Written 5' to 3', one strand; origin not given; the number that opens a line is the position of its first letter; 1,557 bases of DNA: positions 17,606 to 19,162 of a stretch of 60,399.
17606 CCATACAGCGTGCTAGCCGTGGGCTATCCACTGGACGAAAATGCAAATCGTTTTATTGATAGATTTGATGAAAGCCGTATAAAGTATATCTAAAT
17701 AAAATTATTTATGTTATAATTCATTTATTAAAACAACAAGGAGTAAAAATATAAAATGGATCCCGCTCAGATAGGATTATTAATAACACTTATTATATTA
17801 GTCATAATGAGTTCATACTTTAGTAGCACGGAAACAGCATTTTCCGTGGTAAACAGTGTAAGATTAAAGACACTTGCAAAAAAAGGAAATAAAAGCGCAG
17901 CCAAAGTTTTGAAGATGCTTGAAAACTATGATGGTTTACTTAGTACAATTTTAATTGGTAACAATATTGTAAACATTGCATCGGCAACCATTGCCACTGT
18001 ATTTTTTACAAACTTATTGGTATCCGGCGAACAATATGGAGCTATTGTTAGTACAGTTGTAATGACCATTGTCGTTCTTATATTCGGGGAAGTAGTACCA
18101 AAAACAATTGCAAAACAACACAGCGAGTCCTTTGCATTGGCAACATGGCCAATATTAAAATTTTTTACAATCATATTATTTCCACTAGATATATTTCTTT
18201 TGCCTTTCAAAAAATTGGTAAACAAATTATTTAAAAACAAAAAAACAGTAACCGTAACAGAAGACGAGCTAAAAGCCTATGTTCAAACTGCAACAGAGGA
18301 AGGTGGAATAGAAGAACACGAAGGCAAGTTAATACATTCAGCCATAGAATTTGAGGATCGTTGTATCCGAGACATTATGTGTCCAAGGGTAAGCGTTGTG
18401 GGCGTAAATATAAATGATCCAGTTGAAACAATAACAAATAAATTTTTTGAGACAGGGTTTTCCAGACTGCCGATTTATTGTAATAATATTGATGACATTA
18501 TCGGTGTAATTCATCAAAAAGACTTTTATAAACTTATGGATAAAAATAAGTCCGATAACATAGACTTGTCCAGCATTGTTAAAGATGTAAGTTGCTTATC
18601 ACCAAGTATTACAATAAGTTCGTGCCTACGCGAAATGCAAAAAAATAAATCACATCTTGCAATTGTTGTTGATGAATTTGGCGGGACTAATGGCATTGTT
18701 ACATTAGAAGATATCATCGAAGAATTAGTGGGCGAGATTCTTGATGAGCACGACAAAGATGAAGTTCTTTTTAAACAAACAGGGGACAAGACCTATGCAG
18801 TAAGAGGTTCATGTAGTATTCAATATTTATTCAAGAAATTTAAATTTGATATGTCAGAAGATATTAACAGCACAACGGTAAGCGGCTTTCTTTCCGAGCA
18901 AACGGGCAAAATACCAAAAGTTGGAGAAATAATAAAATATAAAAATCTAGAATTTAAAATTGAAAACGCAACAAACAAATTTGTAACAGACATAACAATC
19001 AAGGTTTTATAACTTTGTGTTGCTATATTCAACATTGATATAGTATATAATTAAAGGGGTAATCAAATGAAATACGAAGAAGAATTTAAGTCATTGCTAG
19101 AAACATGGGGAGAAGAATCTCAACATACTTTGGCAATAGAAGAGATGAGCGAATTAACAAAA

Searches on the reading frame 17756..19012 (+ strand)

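Call 81: search_protein_families(library=pfam, proteins=[window:17756-19012:+], max_evalue=0.00001)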
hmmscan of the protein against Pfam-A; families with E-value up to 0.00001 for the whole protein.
window:17756-19012:+ (418 aa): 3 families
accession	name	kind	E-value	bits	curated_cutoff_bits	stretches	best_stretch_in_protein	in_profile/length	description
PF01595.25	CNNM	-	1.1e-49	169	28.4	1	11-189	2-181/181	Cyclin M transmembrane N-terminal domain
PF00571.33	CBS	-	1.9e-16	60.5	24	1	275-325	6-56/57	CBS domain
PF03471.22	CorC_HlyC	-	7.4e-14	52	27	1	341-416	2-78/81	Transporter associated domain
